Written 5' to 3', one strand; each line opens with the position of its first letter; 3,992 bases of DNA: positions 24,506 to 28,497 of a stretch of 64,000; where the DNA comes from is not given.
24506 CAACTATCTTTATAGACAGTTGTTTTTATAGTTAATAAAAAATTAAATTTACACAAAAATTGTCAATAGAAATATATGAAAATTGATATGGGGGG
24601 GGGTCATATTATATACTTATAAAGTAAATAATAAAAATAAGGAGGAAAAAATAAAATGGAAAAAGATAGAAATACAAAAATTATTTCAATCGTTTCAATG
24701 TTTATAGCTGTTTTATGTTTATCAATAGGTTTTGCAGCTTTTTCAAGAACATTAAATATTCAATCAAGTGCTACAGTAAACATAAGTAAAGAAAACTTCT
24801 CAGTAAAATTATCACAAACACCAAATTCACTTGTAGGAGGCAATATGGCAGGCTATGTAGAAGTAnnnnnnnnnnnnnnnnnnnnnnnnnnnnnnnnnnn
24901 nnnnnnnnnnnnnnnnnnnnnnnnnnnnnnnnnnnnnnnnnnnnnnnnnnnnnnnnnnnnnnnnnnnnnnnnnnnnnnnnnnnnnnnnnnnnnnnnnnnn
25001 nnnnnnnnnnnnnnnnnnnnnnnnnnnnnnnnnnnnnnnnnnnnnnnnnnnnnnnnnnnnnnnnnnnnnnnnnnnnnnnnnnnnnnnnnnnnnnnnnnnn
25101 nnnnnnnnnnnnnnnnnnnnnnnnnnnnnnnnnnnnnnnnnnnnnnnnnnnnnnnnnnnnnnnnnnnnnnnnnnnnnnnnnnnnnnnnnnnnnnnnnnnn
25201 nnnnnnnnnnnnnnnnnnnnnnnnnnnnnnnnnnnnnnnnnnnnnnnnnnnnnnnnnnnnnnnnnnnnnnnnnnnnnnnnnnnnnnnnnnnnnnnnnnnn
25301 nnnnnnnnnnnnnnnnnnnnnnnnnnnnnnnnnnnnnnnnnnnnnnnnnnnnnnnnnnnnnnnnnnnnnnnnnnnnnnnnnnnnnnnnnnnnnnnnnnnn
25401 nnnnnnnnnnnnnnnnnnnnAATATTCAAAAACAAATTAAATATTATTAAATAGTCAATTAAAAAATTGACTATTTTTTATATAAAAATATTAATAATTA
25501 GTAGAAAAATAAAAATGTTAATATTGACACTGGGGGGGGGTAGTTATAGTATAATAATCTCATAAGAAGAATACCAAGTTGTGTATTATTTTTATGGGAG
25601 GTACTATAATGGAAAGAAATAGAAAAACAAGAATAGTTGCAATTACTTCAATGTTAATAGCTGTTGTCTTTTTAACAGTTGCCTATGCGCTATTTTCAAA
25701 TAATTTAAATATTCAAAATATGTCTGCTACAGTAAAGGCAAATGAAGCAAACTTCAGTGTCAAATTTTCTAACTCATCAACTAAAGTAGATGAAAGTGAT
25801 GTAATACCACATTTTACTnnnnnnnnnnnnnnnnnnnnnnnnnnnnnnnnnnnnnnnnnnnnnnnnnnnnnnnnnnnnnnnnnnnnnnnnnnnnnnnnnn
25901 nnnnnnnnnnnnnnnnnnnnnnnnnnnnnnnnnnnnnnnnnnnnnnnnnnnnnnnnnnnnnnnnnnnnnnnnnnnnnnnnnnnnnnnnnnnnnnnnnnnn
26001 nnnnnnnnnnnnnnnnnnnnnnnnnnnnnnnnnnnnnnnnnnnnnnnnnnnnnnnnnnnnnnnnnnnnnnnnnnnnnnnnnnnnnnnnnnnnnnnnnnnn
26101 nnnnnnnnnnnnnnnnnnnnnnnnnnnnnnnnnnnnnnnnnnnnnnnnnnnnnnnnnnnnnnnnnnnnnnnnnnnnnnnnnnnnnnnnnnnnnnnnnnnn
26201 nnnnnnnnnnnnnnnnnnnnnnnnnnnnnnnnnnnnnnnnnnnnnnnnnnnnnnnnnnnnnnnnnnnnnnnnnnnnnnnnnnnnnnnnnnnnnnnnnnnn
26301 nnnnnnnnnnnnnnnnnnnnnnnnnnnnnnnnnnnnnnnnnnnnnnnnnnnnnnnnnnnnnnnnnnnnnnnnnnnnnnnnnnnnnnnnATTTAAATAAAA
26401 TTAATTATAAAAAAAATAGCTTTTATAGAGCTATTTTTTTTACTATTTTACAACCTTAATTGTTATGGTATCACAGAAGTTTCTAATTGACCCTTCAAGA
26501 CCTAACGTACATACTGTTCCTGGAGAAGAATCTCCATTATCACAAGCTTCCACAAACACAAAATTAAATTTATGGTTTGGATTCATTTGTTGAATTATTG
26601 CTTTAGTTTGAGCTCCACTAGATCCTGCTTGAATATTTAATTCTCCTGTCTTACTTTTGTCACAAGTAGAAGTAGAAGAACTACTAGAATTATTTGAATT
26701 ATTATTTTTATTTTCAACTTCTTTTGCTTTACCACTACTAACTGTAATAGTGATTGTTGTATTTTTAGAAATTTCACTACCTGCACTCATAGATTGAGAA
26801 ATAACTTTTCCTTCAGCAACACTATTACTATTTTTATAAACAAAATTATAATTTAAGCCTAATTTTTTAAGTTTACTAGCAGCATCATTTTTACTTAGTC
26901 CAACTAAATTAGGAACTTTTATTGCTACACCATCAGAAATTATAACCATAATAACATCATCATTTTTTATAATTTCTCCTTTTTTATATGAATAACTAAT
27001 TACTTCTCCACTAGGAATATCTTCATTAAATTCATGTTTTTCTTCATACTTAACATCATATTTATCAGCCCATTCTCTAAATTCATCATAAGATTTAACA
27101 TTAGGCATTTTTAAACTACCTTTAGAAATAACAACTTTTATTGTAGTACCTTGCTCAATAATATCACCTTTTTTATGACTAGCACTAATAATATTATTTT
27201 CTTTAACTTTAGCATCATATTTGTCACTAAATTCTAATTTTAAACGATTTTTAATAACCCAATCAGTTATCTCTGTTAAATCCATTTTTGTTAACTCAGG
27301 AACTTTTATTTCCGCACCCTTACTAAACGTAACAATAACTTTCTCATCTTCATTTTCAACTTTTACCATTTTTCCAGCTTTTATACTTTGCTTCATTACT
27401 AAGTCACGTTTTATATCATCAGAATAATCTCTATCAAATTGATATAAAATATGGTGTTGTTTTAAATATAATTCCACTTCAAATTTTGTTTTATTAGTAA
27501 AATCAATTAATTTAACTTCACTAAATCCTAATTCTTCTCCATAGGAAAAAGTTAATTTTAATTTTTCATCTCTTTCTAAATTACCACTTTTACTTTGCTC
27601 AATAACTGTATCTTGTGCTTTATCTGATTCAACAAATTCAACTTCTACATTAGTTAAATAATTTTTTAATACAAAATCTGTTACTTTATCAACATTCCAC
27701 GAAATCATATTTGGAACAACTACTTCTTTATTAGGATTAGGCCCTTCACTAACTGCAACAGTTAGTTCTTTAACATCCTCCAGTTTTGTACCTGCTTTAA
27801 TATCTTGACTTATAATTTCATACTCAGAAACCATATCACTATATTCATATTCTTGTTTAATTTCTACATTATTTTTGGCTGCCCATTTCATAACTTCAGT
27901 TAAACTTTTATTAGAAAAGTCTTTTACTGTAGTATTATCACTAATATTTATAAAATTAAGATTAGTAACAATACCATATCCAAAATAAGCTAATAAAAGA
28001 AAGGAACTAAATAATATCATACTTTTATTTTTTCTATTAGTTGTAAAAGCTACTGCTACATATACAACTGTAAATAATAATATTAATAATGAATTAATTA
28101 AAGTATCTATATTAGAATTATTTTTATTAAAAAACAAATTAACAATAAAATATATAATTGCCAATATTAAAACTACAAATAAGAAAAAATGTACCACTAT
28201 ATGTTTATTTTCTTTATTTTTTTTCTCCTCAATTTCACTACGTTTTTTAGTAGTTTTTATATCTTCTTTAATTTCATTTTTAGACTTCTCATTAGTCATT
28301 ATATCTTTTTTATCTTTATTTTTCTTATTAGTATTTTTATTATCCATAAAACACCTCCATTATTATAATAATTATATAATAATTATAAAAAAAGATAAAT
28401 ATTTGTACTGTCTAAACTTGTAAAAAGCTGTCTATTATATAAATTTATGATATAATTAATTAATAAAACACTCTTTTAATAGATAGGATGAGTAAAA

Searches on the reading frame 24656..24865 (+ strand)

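Call 80: search_protein_families(library=ncbifam, proteins=[window:24656-24865:+], max_evalue=10)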
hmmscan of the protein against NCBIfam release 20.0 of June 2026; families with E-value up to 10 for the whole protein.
seq(70 aa): 3 families
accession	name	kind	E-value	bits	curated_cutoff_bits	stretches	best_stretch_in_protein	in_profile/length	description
NF052318.1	T9SS_sortase_N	equivalog_domain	0.0096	16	40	1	15-55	6-46/140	type IX secretion system sortase PorU, long form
NF045999.1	MAG1140_fam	equivalog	0.04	14.1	35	1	7-47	6-44/126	MAG1140 family protein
NF045978.1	ComEA_MAG0490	equivalog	0.4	10.4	98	1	8-53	3-46/162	MAG0490 family ComEA-like DNA-binding protein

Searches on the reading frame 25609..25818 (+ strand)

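Call 80: search_protein_families(library=ncbifam, proteins=[window:25609-25818:+], max_evalue=10)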
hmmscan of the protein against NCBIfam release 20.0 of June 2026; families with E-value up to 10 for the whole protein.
seq(70 aa): 3 families
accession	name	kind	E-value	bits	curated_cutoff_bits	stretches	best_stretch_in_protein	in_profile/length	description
NF047986.1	C_WD1278_WD0630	domain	0.00079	19.5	27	1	4-35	2-33/64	TomO hydrophobic C-terminal domain-containing protein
NF052642.1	amidase_SagB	exception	0.075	12.2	425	1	1-52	1-53/282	peptidoglycan release complex glucosaminidase SagB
NF047418.1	teichoic_AuxB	equivalog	0.16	10.9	300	1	14-49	29-64/345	lipoteichoic acid stability factor AuxB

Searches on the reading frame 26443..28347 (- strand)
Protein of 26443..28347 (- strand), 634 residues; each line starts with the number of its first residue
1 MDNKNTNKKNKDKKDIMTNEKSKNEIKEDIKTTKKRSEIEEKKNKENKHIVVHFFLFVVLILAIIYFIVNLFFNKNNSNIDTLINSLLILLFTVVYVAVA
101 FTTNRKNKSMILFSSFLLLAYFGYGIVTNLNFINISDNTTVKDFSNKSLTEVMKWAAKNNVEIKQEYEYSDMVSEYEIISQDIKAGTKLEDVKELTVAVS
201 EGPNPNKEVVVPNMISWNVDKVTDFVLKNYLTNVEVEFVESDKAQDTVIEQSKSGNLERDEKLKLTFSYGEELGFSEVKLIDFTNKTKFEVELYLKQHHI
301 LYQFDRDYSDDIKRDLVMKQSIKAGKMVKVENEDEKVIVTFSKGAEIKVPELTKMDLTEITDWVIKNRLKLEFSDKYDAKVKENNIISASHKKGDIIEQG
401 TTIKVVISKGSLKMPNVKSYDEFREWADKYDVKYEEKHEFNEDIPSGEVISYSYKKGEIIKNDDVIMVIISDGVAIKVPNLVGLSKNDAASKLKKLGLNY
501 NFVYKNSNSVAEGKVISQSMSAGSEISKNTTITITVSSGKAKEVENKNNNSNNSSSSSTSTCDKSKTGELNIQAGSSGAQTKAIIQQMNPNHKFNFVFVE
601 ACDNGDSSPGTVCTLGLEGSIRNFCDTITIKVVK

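Call 10: search_protein_families(library=pfam, proteins=[window:26443-28347:-], max_evalue=0.01)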
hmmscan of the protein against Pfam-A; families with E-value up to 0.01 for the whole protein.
window:26443-28347:- (634 aa): 7 families
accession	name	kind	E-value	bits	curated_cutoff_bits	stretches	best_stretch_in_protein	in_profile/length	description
PF03793.24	PASTA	-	1.5e-55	185.4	23.2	6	476-538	1-64/64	PASTA domain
PF19845.4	DUF6320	-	0.00044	20.6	29.9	1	43-121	6-81/186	Family of unknown function (DUF6320)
PF02322.20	Cyt_bd_oxida_II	-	0.00075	19.4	35.6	1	37-157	181-284/302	Cytochrome bd terminal oxidase subunit II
PF20990.2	DUF2207_C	-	0.00077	19.7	33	1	4-102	92-184/247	Predicted membrane protein (DUF2207) C-terminal domain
PF06781.17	CrgA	-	0.0068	17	24.8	0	21-103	5-86/89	Cell division protein CrgA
PF06024.17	Orf78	-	0.0073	17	29.4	1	9-70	27-87/101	Orf78 (ac78)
PF00689.26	Cation_ATPase_C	-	0.0092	16.2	27.3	0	35-98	107-170/175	Cation transporting ATPase, C-terminus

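Call 11: search_protein_families(library=ncbifam, proteins=[window:26443-28347:-], max_evalue=0.01)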
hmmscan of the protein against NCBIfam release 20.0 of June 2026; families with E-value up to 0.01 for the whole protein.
window:26443-28347:- (634 aa): 3 families
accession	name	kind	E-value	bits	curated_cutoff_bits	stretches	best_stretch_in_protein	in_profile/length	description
NF033483.0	PknB_PASTA_kin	equivalog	5.8e-53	180.8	450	3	104-331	329-555/563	Stk1 family PASTA domain-containing Ser/Thr kinase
NF045937.1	MSC_0624_12TM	equivalog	0.00022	19.9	70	1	42-139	307-402/445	MSC_0624 family F1-like ATPase-associated membrane protein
TIGR01218.1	Gpos_tandem_5TM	subfamily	0.0063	16.3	35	1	18-108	116-202/208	tandem five-TM protein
